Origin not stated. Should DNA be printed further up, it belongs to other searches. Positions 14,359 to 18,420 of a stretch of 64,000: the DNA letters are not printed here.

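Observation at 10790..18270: Four-gene operon SIR2-like / orphan / RecQ-like helicase / RecD-like helicase-nuclease: a combination I cannot match to a named defence system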

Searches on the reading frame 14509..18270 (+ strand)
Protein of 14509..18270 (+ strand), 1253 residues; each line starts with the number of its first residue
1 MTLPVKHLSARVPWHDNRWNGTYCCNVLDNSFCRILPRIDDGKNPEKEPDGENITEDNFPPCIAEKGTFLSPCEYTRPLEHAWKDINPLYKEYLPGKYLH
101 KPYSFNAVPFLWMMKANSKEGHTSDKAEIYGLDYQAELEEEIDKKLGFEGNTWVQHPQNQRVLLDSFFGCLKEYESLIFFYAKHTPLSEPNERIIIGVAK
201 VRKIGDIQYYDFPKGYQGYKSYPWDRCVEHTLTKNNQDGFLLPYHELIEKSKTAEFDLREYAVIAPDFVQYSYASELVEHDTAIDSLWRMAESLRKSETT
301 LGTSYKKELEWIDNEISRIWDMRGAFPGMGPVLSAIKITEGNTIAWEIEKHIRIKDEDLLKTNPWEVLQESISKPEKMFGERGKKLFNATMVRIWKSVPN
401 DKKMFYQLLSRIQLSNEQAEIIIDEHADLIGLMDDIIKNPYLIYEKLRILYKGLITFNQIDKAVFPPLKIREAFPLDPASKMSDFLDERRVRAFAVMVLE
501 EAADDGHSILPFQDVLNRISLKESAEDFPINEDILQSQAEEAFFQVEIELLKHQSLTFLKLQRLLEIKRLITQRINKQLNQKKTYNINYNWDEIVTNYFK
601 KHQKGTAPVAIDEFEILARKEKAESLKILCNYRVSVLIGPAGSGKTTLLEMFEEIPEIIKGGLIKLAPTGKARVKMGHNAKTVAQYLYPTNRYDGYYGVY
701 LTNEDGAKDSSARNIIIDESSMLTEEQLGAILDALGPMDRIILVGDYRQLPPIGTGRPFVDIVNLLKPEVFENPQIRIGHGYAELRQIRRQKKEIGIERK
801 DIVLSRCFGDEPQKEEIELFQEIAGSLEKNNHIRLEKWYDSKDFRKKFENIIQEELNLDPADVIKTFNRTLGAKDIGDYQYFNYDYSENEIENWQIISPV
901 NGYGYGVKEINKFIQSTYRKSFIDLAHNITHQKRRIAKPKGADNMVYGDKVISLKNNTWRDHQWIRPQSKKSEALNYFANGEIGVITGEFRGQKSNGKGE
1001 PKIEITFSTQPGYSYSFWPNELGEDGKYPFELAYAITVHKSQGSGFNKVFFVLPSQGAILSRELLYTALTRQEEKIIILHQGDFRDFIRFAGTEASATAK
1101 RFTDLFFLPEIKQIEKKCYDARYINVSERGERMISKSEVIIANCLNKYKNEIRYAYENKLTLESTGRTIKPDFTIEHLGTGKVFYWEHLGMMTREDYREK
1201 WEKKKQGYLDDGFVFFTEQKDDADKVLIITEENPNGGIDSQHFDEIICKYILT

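Call 5: search_protein_families(library=padloc, proteins=[window:14509-18270:+], max_evalue=0.01)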
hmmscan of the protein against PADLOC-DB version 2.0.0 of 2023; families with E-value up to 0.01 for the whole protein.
window:14509-18270:+ (1253 aa): 15 families
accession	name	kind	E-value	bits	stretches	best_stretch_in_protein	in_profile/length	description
PDLC05065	PDC-S68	-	0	1330.9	1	1-1250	1-1218/1221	-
PDLC05066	PDC-S68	-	4.8e-145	483.2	1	6-1209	3-1173/1202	-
PDLC05064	PDC-S68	-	2.6e-136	454.1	2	164-1214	204-1227/1273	-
PDLC01734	typeIV_RecD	-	2.4e-40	136.5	2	613-766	335-489/763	RecD_0_IVD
PDLC01148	RecD_like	-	3.4e-34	116.2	2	487-767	204-459/719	RecD/Tra ATPase fused to N-terminal HHH domain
PDLC04475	PDC-M16A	-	2.5e-20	70.6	2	632-852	31-275/721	-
PDLC05035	PDC-S53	-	1e-18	64.9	2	578-762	455-627/900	-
PDLC04476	PDC-M16A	-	7.5e-17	59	2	634-727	27-132/691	-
PDLC04472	PDC-M16A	-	3.4e-11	40.2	1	1033-1085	649-704/930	-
PDLC04474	PDC-M16A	-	2.1e-05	21.2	0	1032-1084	648-706/917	-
PDLC01087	C3a187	-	0.00078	16.4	1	1035-1086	500-548/559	NERD+UvrD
PDLC03924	MkoC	-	0.0023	14.1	0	716-775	675-731/1136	-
PDLC04175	HEC-01A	-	0.0025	14.9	1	632-678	25-72/363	-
PDLC03920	MkoA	-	0.004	13.5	0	739-755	816-832/1112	-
PDLC04135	mad3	-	0.0083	13.7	0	632-651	22-41/374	mads_3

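Call 6: search_protein_families(library=pfam, proteins=[window:14509-18270:+], max_evalue=0.01)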
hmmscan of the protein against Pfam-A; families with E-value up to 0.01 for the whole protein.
window:14509-18270:+ (1253 aa): 8 families
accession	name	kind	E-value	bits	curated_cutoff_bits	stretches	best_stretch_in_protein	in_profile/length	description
PF13604.12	AAA_30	-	1.1e-23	84.4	27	1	632-793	18-158/191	AAA domain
PF13245.12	AAA_19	-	8.3e-17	62.1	25.1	1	627-754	6-133/134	AAA domain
PF13538.12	UvrD_C_2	-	8.6e-12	45.2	27.4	1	1032-1078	1-51/52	UvrD-like helicase C-terminal domain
PF01443.25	Viral_helicase1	-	3.7e-08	33.9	21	1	1029-1079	178-227/228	Viral superfamily 1 RNA helicase core domain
PF13086.12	AAA_11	-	6.9e-05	23.2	27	1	714-753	216-253/257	AAA domain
PF02562.22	PhoH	-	0.00026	21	27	0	622-648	9-35/205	PhoH-like protein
PF13401.12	AAA_22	-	0.00059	20.6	27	0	634-657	7-30/130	AAA domain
PF00005.33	ABC_tran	-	0.0034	18.4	25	0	634-664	13-44/137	ABC transporter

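Call 36: find_related_loci(query=window:14509-18270:+, collection=genome_contigs, flank=8000)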
Query window:14509-18270:+ (1253 aa) in genome_contigs; peptide patterns used: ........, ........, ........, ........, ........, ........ (x = any residue, [..] = any of these).
27 stretches matched a pattern, but none encodes a relative of the query by tblastn (E <= 1e-3).

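Call 40: search_protein_families(library=ncbifam, proteins=[window:14509-18270:+], max_evalue=0.01)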
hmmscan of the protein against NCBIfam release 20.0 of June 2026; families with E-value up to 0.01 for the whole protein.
window:14509-18270:+ (1253 aa): 10 families
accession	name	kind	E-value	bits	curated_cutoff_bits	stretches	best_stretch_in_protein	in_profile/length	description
TIGR01448.2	helicase_RecD2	equivalog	1.9e-49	168.4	500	2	487-765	202-462/713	SF1B family DNA helicase RecD2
TIGR01447.1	recD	equivalog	1e-33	116.8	310.15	3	978-1079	486-573/597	exodeoxyribonuclease V subunit alpha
NF008127.0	PRK10875.1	equivalog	7.8e-19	67.6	671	1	1000-1078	515-589/619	exodeoxyribonuclease V subunit alpha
TIGR02768.1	TraA_Ti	equivalog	1.5e-17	63.2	590.45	2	582-794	321-516/751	Ti-type conjugative transfer relaxase TraA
NF010402.0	PRK13826.1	subfamily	6.5e-12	44.1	1317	1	617-794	382-538/1102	Dtr system oriT relaxase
NF010464.0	PRK13889.1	subfamily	5.6e-06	24.5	1015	0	705-793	426-502/992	conjugal transfer relaxase TraA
NF010263.0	PRK13709.1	equivalog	1.7e-05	22.3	2212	1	628-759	981-1112/1752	conjugative transfer relaxase/helicase TraI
NF000355.4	ribo_prot_ABC_F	equivalog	0.0025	16.8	380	1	562-669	268-375/499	ribosomal protection-like ABC-F family protein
NF007027.0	PRK09493.1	equivalog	0.0041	16.5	379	1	633-664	28-59/240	glutamine ABC transporter ATP-binding protein GlnQ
TIGR02760.1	TraI_TIGR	equivalog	0.0051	14.3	929.85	0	635-759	1039-1161/1960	conjugative transfer relaxase/helicase TraI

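Call 45: find_homologous_proteins(query=window:14509-18270:+, max_evalue=1e-20)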
Query window:14509-18270:+ (1253 aa): 839 proteins with E <= 1e-20 among 8000 candidates; the best 120 are listed.
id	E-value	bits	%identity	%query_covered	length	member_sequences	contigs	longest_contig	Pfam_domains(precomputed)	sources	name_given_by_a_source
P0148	0.0e+0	2622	100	91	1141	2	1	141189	PF13538.13,PF01443.25,PF13604.13,PF13245.13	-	-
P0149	0.0e+0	2496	85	100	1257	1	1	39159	PF13538.13,PF01443.25,PF13604.13,PF13245.13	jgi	jgi:ATP-dependent exoDNAse (exonuclease V) alpha subunit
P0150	0.0e+0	2486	84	100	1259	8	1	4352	PF13538.13,PF01443.25,PF13604.13,PF13245.13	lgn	-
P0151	0.0e+0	2352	80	100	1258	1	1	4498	PF13538.13,PF01443.25,PF13604.13,PF13245.13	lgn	-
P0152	0.0e+0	2234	75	100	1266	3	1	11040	PF13538.13,PF01443.25,PF13604.13,PF13245.13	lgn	-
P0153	0.0e+0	2134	73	100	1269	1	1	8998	PF13538.13,PF13086.13,PF01443.25,PF13604.13,PF13245.13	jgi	jgi:ATP-dependent exoDNAse (exonuclease V) alpha subunit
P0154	0.0e+0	2114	72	100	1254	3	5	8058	PF13538.13,PF01443.25,PF13604.13,PF13245.13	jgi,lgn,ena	-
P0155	0.0e+0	2070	72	100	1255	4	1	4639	PF13538.13,PF13086.13,PF01443.25,PF13604.13,PF13245.13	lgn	-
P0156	0.0e+0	1963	68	100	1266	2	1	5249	PF13538.13,PF13086.13,PF01443.25,PF13604.13,PF13245.13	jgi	jgi:ATP-dependent exoDNAse (exonuclease V) alpha subunit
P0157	0.0e+0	1938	70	96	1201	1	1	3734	PF13538.13,PF13086.13,PF01443.25,PF13604.13,PF13245.13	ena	-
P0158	0.0e+0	1937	67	100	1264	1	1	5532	PF13538.13,PF13086.13,PF05970.21,PF01443.25,PF13604.13,PF13245.13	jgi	jgi:hypothetical protein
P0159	0.0e+0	1920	66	100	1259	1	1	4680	PF13538.13,PF13086.13,PF01443.25,PF13604.13,PF13245.13,PF14490.12,PF02562.23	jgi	-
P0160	0.0e+0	1918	67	100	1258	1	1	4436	PF13538.13,PF13086.13,PF01443.25,PF13604.13,PF13245.13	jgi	-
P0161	0.0e+0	1916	67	100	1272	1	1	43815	PF13538.13,PF13086.13,PF01443.25,PF13604.13,PF13245.13,PF02562.23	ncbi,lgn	-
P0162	0.0e+0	1914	66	100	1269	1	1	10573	PF13538.13,PF13086.13,PF01443.25,PF13604.13,PF13245.13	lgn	-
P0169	0.0e+0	1884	66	100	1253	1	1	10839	PF13538.13,PF13086.13,PF01443.25,PF13604.13,PF13245.13,PF02562.23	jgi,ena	-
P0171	0.0e+0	1880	66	100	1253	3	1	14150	PF13538.13,PF13086.13,PF01443.25,PF13604.13,PF13245.13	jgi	jgi:energy-coupling factor transporter ATP-binding protein EcfA2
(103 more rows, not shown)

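Call 47: find_related_loci(query=A3, collection=genome_contigs, flank=8000)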
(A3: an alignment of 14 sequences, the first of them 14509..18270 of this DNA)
Query A3 (1253 aa) in genome_contigs; peptide patterns used: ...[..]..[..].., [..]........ (x = any residue, [..] = any of these).
83 stretches matched a pattern; 32 encode a relative of the query (tblastn E <= 1e-3); 29 distinct loci.
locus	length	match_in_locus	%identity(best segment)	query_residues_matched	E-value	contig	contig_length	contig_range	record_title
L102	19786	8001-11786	65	2-1252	0e+0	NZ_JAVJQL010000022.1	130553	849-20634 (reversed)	MAG: Fulvivirga sp. isolate E1-EBD-03 k141_23675, whole genome shotgun sequence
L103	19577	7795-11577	65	2-1252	0e+0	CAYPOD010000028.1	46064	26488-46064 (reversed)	MAG TPA_asm: uncultured Chitinophaga sp. isolate SRP329715_co2_61 genome assembly, contig: NODE_1628_length_46064_cov_9.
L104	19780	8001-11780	64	3-1252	0e+0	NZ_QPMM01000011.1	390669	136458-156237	Chitinophaga silvatica strain GDMCC 1.1288 contig11, whole genome shotgun sequence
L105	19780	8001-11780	63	3-1252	0e+0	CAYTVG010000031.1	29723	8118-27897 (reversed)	MAG TPA_asm: uncultured Saprospiraceae bacterium isolate SRP319275_co3_211 genome assembly, contig: NODE_1839_length_297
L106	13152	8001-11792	64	2-1252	0e+0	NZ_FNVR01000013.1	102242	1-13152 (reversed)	Algoriphagus boritolerans DSM 17298 = JCM 18970 strain DSM 17298, whole genome shotgun sequence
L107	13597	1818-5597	63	3-1252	0e+0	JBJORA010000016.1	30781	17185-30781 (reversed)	MAG: Bacteroidota bacterium isolate yakimariver_2019_sw_WHONDRS-S19S_0060_B_bin.65 scaffold_1842115, whole genome shotgu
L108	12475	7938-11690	63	2-1252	0e+0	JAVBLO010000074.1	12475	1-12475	MAG: Bacteroidales bacterium isolate EPI_MAG_00025 c_000010279097, whole genome shotgun sequence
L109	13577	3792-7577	61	2-1253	0e+0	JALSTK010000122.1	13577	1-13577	MAG: Calditrichia bacterium isolate 356-308_metabat2_scaf2bin.103 356-308_scaffold_401_c2, whole genome shotgun sequence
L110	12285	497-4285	59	2-1252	0e+0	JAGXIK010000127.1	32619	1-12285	MAG: Gillisia sp. isolate LH_M84 k141_635717, whole genome shotgun sequence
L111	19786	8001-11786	58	3-1252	0e+0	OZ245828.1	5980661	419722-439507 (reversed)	MAG: Cyclobacteriaceae bacterium isolate 13e3becd-af6c-48d6-9863-855bd88a8e1e genome assembly, chromosome: 1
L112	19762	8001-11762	56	2-1252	0e+0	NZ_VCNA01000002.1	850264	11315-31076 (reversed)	Brevibacillus dissolubilis strain CHY01 Scaffold2, whole genome shotgun sequence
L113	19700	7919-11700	64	2-1252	0e+0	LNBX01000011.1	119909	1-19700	MAG: Bacteroidetes bacterium OLB10 UZ10_BCD003CONTIG000011, whole genome shotgun sequence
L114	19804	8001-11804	60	2-1252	0e+0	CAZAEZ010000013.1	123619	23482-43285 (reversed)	MAG TPA_asm: uncultured Saprospiraceae bacterium isolate SRP329715_co2_243 genome assembly, contig: NODE_281_length_1236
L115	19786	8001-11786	65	2-1252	0e+0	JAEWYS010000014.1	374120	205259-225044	MAG: Bacteroidetes bacterium isolate OH_SFB_18 k127_439493, whole genome shotgun sequence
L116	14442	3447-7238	59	2-1252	0e+0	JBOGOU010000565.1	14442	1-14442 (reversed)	MAG: Pyrinomonadaceae bacterium isolate H1-B1_maxbin2.bin.13 k127_1340667, whole genome shotgun sequence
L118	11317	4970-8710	45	1-1253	0e+0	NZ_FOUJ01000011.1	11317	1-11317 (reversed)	Methanolobus profundi strain Mob M, whole genome shotgun sequence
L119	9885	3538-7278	45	1-1253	0e+0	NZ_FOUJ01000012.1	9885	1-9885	Methanolobus profundi strain Mob M, whole genome shotgun sequence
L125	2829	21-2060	61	581-1253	0e+0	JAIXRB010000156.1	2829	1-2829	MAG: Leptospiraceae bacterium isolate C4_MAG_00049 pond_C4_MAG_00049_000000000219, whole genome shotgun sequence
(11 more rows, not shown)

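Call 64: find_related_loci(query=A3, collection=viral_contigs, flank=8000)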
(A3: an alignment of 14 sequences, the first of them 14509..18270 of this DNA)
Query A3 (1253 aa) in viral_contigs; peptide patterns used: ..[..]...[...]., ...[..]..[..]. (x = any residue, [..] = any of these).
84 stretches matched a pattern; 6 encode a relative of the query (tblastn E <= 1e-3); 6 distinct loci.
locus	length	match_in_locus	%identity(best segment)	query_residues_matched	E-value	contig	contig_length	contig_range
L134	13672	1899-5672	36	3-1245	0e+0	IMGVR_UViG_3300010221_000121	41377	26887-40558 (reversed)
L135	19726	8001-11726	38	1-1247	0e+0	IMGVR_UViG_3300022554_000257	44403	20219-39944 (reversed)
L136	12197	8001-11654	31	4-1245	1e-163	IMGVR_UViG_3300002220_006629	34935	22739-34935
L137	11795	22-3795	35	3-1245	0e+0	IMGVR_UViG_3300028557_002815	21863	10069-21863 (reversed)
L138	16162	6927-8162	29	629-1079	6e-5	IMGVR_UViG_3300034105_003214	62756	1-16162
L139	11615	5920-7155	29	629-1079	6e-5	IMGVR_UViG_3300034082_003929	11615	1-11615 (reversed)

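Call 66: search_solved_structures(query=window:14509-18270:+, max_evalue=0.01)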
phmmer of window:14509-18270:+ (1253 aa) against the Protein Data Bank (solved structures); distinct sequences matched with E-value up to 0.01: 15.
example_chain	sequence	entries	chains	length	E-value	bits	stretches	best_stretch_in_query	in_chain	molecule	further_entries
3e1s_A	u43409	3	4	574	5.3e-17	64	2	620-764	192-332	Exodeoxyribonuclease V, subunit RecD | Exodeoxyribonuclease V, subunit RecD, putative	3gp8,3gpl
1w36_D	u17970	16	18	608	4.8e-11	44.3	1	1005-1078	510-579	EXODEOXYRIBONUCLEASE V ALPHA CHAIN | RecBCD enzyme subunit RecD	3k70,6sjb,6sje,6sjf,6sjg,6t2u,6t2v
5ld2_D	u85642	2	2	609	5.3e-11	44.1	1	1005-1078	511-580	RecBCD enzyme subunit RecD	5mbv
8bnv_A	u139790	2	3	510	4.2e-07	31.2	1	1021-1070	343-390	AAA family ATPase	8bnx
6s3e_A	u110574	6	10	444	9.4e-07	30.1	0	634-684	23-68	PIF1 helicase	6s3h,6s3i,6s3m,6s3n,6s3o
6s3p_A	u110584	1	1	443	9.4e-07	30.1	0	634-684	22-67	PIF1 helicase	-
7bil_A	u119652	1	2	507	1.1e-06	29.8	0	633-684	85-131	PIF1 helicase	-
7oar_A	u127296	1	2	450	3.4e-06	28.2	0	634-684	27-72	Pif1 helicase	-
7ada_A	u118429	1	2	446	4.6e-06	27.8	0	634-683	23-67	PIF1 helicase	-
5ftb_A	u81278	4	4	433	5.9e-05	24.1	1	969-1053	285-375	TPR DOMAIN PROTEIN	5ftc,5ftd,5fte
6xzt_A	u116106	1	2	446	6.7e-05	23.9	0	1019-1072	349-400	PIF1 helicase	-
5fhd_A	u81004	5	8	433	7.5e-05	23.8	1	969-1053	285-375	Uncharacterized protein | ATP-dependent DNA helicase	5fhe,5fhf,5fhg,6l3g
5ftf_A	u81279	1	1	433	7.7e-05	23.7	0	970-1053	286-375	TPR DOMAIN PROTEIN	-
3upu_A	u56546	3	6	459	0.00011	23.2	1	636-757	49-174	ATP-dependent DNA helicase dda | Dda helicase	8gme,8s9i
9kwf_B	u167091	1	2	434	0.00057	20.8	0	630-754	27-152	Putative deoxyribonuclease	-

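Call 71: search_protein_families(library=phrogs, proteins=[window:14509-18270:+], max_evalue=0.001)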
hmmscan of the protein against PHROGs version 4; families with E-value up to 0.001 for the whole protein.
window:14509-18270:+ (1253 aa): 3 families
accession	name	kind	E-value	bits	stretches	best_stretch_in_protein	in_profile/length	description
phrog_4412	-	DNA, RNA and nucleotide metabolism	7.3e-49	167.7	2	388-764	139-474/743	exonuclease V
phrog_325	-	DNA, RNA and nucleotide metabolism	2.3e-39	136.4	2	632-792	490-644/986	Dda-like helicase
phrog_170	-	other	3.6e-05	24.3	0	603-648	62-106/323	PhoH-like phosphate starvation-inducible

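Call 111: search_dna_similar(query=window:14509-18270:+, collection=plasmids, mode=protein, max_evalue=1e-30, max_rows=10)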
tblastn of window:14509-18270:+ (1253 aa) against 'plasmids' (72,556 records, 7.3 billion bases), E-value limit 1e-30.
Records with a match: 23; places in all: 23; records where one place covers at least 80% of the query: 22.
Best place of each record, by identity: <60% 23.
By first word of the organism name: Bacillus 15; Rhizobium 2; Chondrinema 1; Sphingomonas 1; Vibrio 1; Embleya 1; Hymenobacter 1; Paracoccus 1.
By predicted mobility (MOB-suite, as given by PLSDB): non-mobilizable 21; mobilizable 2.
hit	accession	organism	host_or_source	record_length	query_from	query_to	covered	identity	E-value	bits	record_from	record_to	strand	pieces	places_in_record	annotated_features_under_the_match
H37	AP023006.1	Bacillus cereus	-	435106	4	1249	99%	37.0%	0e+0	731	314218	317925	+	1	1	hypothetical protein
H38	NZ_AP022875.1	Bacillus cereus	-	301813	4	1249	99%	37.0%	0e+0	731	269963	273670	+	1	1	AAA family ATPase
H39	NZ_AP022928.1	Bacillus cereus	-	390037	4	1249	99%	37.0%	0e+0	731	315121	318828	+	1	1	AAA family ATPase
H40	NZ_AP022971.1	Bacillus cereus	-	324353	4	1249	99%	37.0%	0e+0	731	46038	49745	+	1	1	AAA family ATPase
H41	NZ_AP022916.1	Bacillus cereus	-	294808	4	1249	99%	37.0%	0e+0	731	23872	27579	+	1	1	AAA family ATPase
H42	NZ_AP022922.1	Bacillus cereus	-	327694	4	1249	99%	37.0%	0e+0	731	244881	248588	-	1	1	AAA family ATPase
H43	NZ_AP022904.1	Bacillus cereus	-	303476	4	1249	99%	37.0%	0e+0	731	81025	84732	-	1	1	AAA family ATPase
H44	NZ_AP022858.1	Bacillus cereus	-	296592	4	1249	99%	37.0%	0e+0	731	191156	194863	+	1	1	AAA family ATPase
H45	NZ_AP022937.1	Bacillus cereus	-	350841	4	1249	99%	37.0%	0e+0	731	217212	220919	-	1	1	AAA family ATPase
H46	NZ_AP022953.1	Bacillus cereus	-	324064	4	1249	99%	37.0%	0e+0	731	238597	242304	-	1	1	AAA family ATPase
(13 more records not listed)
